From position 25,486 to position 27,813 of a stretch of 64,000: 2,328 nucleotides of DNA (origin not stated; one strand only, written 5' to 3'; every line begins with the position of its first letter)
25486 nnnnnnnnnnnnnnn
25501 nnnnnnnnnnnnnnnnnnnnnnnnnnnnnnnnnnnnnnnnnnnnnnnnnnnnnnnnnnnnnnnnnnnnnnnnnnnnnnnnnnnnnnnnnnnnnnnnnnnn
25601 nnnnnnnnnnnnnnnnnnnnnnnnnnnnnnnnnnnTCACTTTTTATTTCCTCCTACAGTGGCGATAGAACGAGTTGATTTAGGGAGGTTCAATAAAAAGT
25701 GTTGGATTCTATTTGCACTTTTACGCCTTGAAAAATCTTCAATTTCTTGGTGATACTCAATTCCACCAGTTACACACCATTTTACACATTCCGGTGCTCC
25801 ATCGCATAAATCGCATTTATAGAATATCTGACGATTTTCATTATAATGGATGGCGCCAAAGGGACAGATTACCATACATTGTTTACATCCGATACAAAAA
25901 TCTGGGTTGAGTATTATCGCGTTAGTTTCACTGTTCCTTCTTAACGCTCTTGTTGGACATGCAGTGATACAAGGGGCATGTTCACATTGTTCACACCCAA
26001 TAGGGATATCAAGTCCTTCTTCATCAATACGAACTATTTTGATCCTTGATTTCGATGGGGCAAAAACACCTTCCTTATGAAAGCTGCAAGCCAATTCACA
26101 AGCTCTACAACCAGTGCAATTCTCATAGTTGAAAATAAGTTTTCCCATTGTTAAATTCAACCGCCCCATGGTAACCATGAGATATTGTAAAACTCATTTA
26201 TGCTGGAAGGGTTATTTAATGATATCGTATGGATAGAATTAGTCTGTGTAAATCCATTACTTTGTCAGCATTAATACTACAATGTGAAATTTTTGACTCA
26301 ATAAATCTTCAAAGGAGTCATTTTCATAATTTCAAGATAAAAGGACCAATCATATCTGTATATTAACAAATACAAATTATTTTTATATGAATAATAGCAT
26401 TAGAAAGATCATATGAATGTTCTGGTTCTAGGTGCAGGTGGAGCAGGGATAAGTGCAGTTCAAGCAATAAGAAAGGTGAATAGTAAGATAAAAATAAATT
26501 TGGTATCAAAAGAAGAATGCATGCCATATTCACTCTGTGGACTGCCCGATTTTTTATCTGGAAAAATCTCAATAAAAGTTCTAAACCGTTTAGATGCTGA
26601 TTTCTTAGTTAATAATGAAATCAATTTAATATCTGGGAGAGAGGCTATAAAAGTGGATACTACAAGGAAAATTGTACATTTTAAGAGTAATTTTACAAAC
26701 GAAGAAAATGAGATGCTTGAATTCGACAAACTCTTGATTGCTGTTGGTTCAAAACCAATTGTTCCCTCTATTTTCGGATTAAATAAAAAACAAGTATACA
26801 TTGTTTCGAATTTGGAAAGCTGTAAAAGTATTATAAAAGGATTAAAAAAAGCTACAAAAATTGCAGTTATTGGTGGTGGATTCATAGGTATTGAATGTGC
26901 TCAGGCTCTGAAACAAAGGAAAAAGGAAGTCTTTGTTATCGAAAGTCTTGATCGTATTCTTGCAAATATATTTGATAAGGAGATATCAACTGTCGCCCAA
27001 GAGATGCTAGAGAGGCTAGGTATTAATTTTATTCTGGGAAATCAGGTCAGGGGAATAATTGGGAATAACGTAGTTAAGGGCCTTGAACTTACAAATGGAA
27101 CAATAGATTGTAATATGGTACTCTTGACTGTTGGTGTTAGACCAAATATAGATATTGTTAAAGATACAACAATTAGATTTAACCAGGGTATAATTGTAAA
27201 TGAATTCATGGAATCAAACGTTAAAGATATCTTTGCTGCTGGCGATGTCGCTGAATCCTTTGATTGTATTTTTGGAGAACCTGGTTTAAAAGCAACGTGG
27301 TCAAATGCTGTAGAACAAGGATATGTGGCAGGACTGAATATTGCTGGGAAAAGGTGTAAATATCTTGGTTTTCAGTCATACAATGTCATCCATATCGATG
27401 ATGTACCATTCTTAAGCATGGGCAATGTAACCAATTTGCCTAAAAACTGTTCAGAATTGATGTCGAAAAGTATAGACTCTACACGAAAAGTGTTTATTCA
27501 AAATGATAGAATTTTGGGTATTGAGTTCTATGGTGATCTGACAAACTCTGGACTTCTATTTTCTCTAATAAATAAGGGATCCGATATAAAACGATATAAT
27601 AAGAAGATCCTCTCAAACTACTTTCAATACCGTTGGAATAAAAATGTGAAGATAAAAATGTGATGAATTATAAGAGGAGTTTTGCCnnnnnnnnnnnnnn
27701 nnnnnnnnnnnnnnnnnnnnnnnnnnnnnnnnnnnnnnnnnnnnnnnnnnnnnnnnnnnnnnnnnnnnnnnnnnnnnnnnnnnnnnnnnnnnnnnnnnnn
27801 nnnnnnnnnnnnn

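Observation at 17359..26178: Candidate AOR-Hdr redox module: polyferredoxin-AOR-ZnF-MoaD-CoA-transferase-HdrA-HdrA/MvhD-HdrD in one operon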

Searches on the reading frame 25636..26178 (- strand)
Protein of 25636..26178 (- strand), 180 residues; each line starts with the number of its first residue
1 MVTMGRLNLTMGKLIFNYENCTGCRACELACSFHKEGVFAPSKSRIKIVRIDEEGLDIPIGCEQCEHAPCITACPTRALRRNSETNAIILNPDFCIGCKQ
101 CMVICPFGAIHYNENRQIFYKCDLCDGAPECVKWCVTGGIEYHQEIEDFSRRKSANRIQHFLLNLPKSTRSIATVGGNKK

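Call 3: search_protein_families(library=pfam, proteins=[window:25636-26178:-], max_evalue=0.001)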
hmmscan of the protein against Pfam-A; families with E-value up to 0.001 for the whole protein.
window:25636-26178:- (180 aa): 12 families
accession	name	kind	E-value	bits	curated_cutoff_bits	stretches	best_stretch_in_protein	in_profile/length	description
PF13247.11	Fer4_11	-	4.1e-13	49.8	26.2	1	59-141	7-96/100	4Fe-4S dicluster domain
PF00037.32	Fer4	-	6e-13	48.5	21.1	2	89-110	2-23/24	4Fe-4S binding domain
PF12838.12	Fer4_7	-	7.6e-12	46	27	3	62-109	2-52/52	4Fe-4S dicluster domain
PF12837.12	Fer4_6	-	7.4e-11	41.9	25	2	91-110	5-24/24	4Fe-4S binding domain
PF13187.11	Fer4_9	-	1e-09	38.7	27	3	62-110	2-52/52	4Fe-4S dicluster domain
PF12797.12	Fer4_2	-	2e-09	37.3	24.5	2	88-107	3-22/22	4Fe-4S binding domain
PF13237.11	Fer4_10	-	2e-08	34.5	25.5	2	59-106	6-53/53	4Fe-4S dicluster domain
PF13484.11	Fer4_16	-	3.5e-07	31.3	30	0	95-115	2-21/66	4Fe-4S double cluster binding domain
PF14697.11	Fer4_21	-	5.6e-07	30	35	1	91-137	4-53/59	4Fe-4S dicluster domain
PF25160.1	LdpA_Fe-S-bd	-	1.1e-05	25.5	27.6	1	65-113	5-46/49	LdpA Fe-S cluster-binding domain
PF13534.11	Fer4_17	-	6.7e-05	23.8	22.2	0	94-124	1-31/61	4Fe-4S dicluster domain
PF12800.12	Fer4_4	-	7.3e-05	23.2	24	0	95-108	4-17/17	4Fe-4S binding domain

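Call 4: search_protein_families(library=ncbifam, proteins=[window:25636-26178:-], max_evalue=0.001)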
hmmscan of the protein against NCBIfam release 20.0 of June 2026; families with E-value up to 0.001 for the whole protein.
window:25636-26178:- (180 aa): 59 families (the best 25 are shown)
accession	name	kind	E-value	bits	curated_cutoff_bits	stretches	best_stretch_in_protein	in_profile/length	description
NF045766.1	PhenlGlyoxDHPadI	equivalog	2.6e-27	95.7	700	1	13-147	6-140/443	NADH-dependent phenylglyoxylate dehydrogenase subunit beta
NF009408.0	PRK12769.1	equivalog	3.1e-23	81.8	1003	1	15-147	6-149/659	formate-dependent uric acid utilization protein AegA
NF009451.0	PRK12809.1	equivalog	1.5e-21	76.3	1154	1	17-137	8-131/639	formate-dependent uric acid utilization protein YgfT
TIGR02951.1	DMSO_dmsB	equivalog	9.1e-21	74.6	214.1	1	58-147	60-154/161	DMSO/selenate family reductase complex B subunit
NF008134.0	PRK10882.1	equivalog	1.7e-17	63.5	263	1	62-144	113-207/329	hydrogenase 2 operon protein HybA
NF038355.1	FDH3_beta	equivalog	6.2e-17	62.2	240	1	13-130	4-126/180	formate dehydrogenase FDH3 subunit beta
NF007382.0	PRK09898.1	equivalog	2.5e-16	59.8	213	1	6-141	53-199/208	ferredoxin-like protein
NF007658.0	PRK10330.1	equivalog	2.3e-14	53.3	260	1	15-111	6-105/181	electron transport protein HydN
NF045797.1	DsrO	equivalog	5.8e-14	52.1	200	1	54-114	95-154/235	sulfate reduction electron transfer complex DsrMKJOP subunit DsrO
NF011569.0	PRK14993.1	equivalog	1.5e-13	50.7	416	1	15-148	47-190/244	tetrathionate reductase subunit TtrB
TIGR03149.1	cyt_nit_nrfC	equivalog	5.4e-13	48.8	377.6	1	14-140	41-179/225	cytochrome c nitrite reductase Fe-S protein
NF041715.1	arsenate_red_ArrB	equivalog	9e-13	48.3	450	1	14-115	5-109/233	arsenate respiratory reductase iron-sulfur subunit ArrB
NF045715.1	sulf_resp_HmcB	equivalog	5.8e-12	45.3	420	1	61-145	106-198/307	sulfate respiration complex iron-sulfur protein HmcB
TIGR01582.1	FDH-beta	equivalog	9.8e-11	41.3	334.7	1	61-150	92-186/283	formate dehydrogenase subunit beta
NF041782.1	mnquin_red_QrcC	equivalog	3.2e-10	40.1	400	1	15-113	4-119/239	menaquinone reductase iron-sulfur cluster-binding subunit QrcC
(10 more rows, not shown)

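Call 6: search_solved_structures(query=window:25636-26178:-, max_evalue=0.001)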
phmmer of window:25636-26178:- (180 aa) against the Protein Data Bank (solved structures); distinct sequences matched with E-value up to 0.001: 58.
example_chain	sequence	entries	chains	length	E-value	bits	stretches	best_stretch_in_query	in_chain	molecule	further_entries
8c0z_C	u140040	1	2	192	4.7e-36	127.6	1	18-143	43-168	Iron-sulfur cluster-binding protein potential subunit of aldehyde oxidoreductase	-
9mqx_E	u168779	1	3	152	2.5e-33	118.7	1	14-143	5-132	Fe-S-cluster-containing hydrogenase subunit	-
6x6u_B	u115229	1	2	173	3.7e-25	92.1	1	16-139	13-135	Oxidoreductase, Fe-S subunit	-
6x1o_B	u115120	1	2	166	4.2e-25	91.9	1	16-139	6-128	Oxidoreductase, Fe-S subunit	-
7qv7_B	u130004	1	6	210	6.5e-20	74.9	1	14-119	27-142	Hydrogen dependent carbon dioxide reductase subunit HycB4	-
7qv7_A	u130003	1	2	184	1.2e-19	74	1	16-114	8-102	Hydrogen dependent carbon dioxide reductase subunit HycB3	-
7z0s_B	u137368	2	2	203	6.1e-18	68.5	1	19-118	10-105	Formate hydrogenlyase subunit 2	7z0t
9sw6_G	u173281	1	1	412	3.2e-16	62.9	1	88-148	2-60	Polyferredoxin protein MvhB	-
6cz7_B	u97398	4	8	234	1.6e-14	57.4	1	14-114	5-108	4Fe-4S ferredoxin, iron-sulfur binding domain protein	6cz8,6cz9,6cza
1kqf_B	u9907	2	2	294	5.6e-13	52.3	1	60-145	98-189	FORMATE DEHYDROGENASE, NITRATE-INDUCIBLE, IRON-SULFUR SUBUNIT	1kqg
4z3w_E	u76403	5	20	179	9.5e-13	51.6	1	16-148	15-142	Iron-sulfur cluster-binding oxidoreductase, putative benzoyl-CoA reductase electron transf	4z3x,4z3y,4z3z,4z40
9vap_B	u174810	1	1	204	1.1e-11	48.2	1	13-130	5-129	4Fe-4S dicluster domain-containing protein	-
1q16_B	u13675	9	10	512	9.9e-09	38.5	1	58-126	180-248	Respiratory nitrate reductase 1 beta chain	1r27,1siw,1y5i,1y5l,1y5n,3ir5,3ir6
2ivf_B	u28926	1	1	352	2.1e-08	37.4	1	62-126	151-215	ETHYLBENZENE DEHYDROGENASE BETA-SUBUNIT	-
1y4z_B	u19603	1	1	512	3e-08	36.9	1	58-126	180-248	Respiratory nitrate reductase 1 beta chain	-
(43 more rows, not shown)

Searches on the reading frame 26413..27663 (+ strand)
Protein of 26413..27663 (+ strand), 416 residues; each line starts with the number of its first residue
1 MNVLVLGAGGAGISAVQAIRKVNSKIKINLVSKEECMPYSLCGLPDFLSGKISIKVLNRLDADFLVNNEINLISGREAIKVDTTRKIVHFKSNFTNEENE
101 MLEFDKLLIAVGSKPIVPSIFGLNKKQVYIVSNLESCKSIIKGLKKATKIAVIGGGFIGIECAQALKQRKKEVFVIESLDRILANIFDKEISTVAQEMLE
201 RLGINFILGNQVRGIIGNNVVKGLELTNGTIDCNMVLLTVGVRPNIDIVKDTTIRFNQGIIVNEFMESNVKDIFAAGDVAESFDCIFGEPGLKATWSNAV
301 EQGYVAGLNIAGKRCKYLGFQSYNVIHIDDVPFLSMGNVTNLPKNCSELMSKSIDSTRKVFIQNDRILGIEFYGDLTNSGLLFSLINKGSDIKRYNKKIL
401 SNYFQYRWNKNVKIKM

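Call 3: search_protein_families(library=pfam, proteins=[window:26413-27663:+], max_evalue=0.001)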
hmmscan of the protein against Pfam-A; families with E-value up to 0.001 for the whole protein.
window:26413-27663:+ (416 aa): 11 families
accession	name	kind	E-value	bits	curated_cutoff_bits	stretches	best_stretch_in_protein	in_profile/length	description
PF07992.20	Pyr_redox_2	-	1.1e-63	215.9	26.1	1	1-303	1-291/291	Pyridine nucleotide-disulphide oxidoreductase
PF00070.33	Pyr_redox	-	3.7e-23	82.3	22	1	149-228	1-81/82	Pyridine nucleotide-disulphide oxidoreductase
PF13434.12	Lys_Orn_oxgnase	-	3.4e-07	30.2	21.3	1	79-197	121-236/339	L-lysine 6-monooxygenase/L-ornithine 5-monooxygenase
PF13738.12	Pyr_redox_3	-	1.1e-06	28.6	30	1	101-277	122-305/305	Pyridine nucleotide-disulphide oxidoreductase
PF13450.12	NAD_binding_8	-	1.7e-06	28.6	21.9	1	152-196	1-41/68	NAD(P)-binding Rossmann-like domain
PF18267.7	Rubredoxin_C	-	5.2e-06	26.8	25.9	1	325-389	4-69/70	Rubredoxin NAD+ reductase C-terminal domain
PF01266.30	DAO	-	1.2e-05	25.4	27.9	0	149-178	1-30/353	FAD dependent oxidoreductase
PF01262.27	AlaDh_PNT_C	-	0.00012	22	23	0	142-183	24-64/214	Alanine dehydrogenase/PNT, C-terminal domain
PF03486.20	HI0933_like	-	0.00012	22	50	0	149-183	2-36/244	HI0933-like protein Rossmann domain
PF00890.30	FAD_binding_2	-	0.00069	19.3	20.4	0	150-179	2-31/414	FAD binding domain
PF01134.28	GIDA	-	0.00084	18.9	22.1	0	149-183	1-36/391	Glucose inhibited division protein A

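Call 4: search_protein_families(library=ncbifam, proteins=[window:26413-27663:+], max_evalue=0.001)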
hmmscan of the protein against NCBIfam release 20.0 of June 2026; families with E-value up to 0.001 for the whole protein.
window:26413-27663:+ (416 aa): 55 families (the best 25 are shown)
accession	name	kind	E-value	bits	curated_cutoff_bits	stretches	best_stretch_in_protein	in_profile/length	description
TIGR03385.1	CoA_CoA_reduc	equivalog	1.1e-61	209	578.8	1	3-337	2-340/439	CoA-disulfide reductase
NF045765.1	PhenlGlyoxDHPadH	equivalog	7e-61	206.3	475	1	3-402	5-402/416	NADH-dependent phenylglyoxylate dehydrogenase subunit epsilon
NF007123.0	PRK09564.1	equivalog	6.8e-59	199.7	458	1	1-330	1-334/444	CoA-disulfide reductase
TIGR02374.1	nitri_red_nirB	equivalog_domain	4.4e-53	180.8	578.35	1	4-399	2-395/794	nitrite reductase large subunit NirB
NF046103.1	NOXase_Strep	equivalog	8.2e-52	176.6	600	1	3-343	2-344/442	H2O-forming NADH oxidase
NF003437.0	PRK04965.1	equivalog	1.6e-40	139.3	392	1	2-281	4-276/378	NADH:flavorubredoxin reductase NorW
NF042949.2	3PPDioc_HcaD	equivalog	8.2e-37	126.9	450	1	3-311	4-306/386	3-phenylpropionate/cinnamic acid dioxygenase ferredoxin--NAD(+) reductase subunit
NF041682.1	ant_diox_AndAa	equivalog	1.2e-34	119.7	650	1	4-317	7-316/406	anthranilate 1,2-dioxygenase system ferredoxin--NAD(+) reductase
NF010037.0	PRK13512.1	equivalog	4.3e-32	111.6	394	1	2-381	3-381/438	CoA-disulfide reductase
TIGR01350.1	lipoamide_DH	equivalog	1.3e-31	109.8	408.8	1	66-283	100-312/461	dihydrolipoyl dehydrogenase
NF011565.0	PRK14989.1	subfamily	4.4e-29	101.1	883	1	6-294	9-299/847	nitrite reductase large subunit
TIGR02053.1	MerA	equivalog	3.5e-28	98.8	454.45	1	87-314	110-332/465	mercury(II) reductase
NF007286.0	PRK09754.1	equivalog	4.7e-28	98.1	447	1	3-309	6-305/400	phenylpropionate dioxygenase ferredoxin reductase subunit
NF004991.0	PRK06370.1-3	subfamily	2.2e-24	85.9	620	1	94-283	155-345/509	FAD-containing oxidoreductase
NF004943.0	PRK06292.2-1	equivalog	2.5e-24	85.9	432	1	68-313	101-331/456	dihydrolipoyl dehydrogenase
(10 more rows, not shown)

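Call 8: search_solved_structures(query=window:26413-27663:+, max_evalue=1e-20)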
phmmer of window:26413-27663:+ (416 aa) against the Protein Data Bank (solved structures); distinct sequences matched with E-value up to 1e-20: 37.
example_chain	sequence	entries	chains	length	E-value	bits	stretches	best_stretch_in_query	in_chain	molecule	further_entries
3cgb_A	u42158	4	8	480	1e-43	153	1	1-328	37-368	Pyridine nucleotide-disulfide oxidoreductase, class I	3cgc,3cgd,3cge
6ruz_A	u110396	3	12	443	4.3e-42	147.7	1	4-330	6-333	NADH oxidase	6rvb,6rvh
2cdu_A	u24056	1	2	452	5.6e-40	140.7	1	1-373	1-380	NADPH OXIDASE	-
5l1n_A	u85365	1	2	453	5e-39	137.6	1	3-334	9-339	Coenzyme A disulfide reductase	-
3kd9_A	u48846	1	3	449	6.6e-39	137.2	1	3-333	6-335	Coenzyme A disulfide reductase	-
4fx9_A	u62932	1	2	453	6.8e-39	137.1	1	3-333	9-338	Coenzyme A disulfide reductase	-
6pfz_D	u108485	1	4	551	1.3e-38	136.2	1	1-337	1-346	NADH oxidase (NoxA-3)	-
5er0_A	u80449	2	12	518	1.6e-36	129.3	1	1-338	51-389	NADH oxidase | NAD(FAD)-dependent dehydrogenase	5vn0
5voh_A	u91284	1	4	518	1.9e-34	122.5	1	1-338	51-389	NADH oxidase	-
8c0z_E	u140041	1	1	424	2.7e-34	122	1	3-328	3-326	Similar to ferredoxin:NADH oxidoreductases or NADH oxidases,potential subunit of aldehyde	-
3iwa_A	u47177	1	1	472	7.2e-32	114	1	2-317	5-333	FAD-dependent pyridine nucleotide-disulphide oxidoreductase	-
3klj_A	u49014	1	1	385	2.1e-31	112.5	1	2-375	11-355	NAD(FAD)-dependent dehydrogenase, NirB-family (N-terminal domain)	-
1f8w_A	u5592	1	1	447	6.2e-31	110.9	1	1-337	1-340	NADH PEROXIDASE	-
2bc1_A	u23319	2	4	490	1.1e-30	110.1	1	96-344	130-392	NADH Oxidase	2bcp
2bc0_A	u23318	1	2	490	1.4e-30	109.7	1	95-344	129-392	NADH Oxidase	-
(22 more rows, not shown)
